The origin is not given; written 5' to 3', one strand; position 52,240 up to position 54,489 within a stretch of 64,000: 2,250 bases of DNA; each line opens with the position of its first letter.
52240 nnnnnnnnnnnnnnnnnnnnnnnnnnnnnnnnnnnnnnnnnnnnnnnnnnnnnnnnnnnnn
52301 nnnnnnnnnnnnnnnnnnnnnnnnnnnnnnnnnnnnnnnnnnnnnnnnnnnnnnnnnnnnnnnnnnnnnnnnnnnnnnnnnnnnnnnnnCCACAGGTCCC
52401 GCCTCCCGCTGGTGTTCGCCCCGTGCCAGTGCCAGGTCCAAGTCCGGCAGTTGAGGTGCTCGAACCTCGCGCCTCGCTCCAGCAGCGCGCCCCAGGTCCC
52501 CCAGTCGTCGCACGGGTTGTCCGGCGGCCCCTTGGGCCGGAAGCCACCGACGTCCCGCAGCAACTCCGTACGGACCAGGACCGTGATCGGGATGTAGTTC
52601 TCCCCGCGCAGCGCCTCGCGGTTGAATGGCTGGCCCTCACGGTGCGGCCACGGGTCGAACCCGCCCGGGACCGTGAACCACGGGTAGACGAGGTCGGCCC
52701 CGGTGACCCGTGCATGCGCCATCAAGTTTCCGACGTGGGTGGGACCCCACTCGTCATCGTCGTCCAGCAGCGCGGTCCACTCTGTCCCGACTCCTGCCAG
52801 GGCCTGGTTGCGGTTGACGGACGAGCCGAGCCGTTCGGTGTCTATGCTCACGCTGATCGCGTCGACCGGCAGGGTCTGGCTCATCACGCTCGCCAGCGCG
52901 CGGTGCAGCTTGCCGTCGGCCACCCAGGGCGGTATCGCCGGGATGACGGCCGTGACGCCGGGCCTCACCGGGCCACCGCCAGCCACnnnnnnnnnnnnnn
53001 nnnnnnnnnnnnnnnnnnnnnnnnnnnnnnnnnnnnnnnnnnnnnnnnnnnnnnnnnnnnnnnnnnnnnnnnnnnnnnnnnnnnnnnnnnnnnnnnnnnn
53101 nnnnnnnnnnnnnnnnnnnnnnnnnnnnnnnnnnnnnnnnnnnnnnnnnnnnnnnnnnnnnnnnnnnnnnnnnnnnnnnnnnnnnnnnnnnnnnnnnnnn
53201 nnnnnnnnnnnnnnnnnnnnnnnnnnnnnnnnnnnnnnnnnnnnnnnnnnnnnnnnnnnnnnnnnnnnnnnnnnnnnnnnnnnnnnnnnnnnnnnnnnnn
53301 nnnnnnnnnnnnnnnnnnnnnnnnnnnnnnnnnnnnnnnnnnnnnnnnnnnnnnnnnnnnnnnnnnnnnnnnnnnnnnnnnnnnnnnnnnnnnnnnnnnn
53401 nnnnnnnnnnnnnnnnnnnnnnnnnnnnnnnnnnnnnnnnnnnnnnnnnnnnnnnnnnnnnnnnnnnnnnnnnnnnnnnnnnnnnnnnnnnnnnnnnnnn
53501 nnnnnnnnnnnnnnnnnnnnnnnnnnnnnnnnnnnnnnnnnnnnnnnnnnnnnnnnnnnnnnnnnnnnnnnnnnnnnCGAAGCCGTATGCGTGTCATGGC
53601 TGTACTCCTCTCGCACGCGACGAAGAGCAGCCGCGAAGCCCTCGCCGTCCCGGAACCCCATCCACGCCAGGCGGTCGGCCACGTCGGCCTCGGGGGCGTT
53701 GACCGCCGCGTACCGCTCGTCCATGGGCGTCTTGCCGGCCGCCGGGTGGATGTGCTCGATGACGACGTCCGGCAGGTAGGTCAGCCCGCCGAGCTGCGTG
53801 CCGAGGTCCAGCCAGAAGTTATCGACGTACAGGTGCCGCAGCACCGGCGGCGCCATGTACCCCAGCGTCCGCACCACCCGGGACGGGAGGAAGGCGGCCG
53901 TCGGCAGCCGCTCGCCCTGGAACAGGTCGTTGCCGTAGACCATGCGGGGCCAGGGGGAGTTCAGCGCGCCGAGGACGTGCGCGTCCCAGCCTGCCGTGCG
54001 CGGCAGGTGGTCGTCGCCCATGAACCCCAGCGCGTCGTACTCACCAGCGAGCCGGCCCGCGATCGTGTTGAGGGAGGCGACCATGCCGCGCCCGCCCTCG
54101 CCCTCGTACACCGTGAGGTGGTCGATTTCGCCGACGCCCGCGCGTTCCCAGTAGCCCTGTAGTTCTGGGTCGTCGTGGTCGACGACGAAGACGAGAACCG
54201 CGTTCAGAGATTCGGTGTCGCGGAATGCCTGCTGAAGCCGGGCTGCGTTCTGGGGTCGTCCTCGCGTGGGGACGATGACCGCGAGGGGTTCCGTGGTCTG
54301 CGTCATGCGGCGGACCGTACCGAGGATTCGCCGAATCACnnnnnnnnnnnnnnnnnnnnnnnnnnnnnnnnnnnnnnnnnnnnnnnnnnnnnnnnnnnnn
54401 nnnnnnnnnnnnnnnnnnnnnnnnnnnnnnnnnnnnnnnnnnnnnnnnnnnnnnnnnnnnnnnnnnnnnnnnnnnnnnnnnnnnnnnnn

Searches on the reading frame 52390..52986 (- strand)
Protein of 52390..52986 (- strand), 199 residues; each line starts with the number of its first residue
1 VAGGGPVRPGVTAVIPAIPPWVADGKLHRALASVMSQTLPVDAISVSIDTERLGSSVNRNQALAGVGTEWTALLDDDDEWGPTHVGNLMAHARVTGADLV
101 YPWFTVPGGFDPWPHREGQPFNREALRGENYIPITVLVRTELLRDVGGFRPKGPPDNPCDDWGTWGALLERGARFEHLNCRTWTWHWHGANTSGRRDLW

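Call 35: search_protein_families(library=phrogs, proteins=[window:52390-52986:-], max_evalue=0.00001)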
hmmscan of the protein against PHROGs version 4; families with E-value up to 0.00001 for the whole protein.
window:52390-52986:- (199 aa): 1 family
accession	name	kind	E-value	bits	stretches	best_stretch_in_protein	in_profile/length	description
phrog_14775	-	moron, auxiliary metabolic gene and host takeover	1.5e-34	120.4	1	8-199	2-203/203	glycosyltransferase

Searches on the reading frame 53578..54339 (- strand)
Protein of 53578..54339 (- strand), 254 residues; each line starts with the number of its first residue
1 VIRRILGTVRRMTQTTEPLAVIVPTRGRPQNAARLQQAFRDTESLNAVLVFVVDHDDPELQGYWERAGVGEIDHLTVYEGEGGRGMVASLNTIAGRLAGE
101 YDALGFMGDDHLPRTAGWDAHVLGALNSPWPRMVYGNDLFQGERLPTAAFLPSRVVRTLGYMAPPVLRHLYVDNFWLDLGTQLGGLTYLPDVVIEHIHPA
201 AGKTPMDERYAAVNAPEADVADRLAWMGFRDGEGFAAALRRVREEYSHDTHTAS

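Call 35: search_protein_families(library=phrogs, proteins=[window:53578-54339:-], max_evalue=0.00001)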
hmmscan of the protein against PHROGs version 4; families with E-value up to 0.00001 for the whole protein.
window:53578-54339:- (254 aa): 2 families
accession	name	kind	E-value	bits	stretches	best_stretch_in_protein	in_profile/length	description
phrog_14945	-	moron, auxiliary metabolic gene and host takeover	2e-54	185.4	1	19-215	6-190/218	glycosyltransferase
phrog_2675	-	other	1.9e-42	146.5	1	19-243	4-234/599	DNA methyltransferase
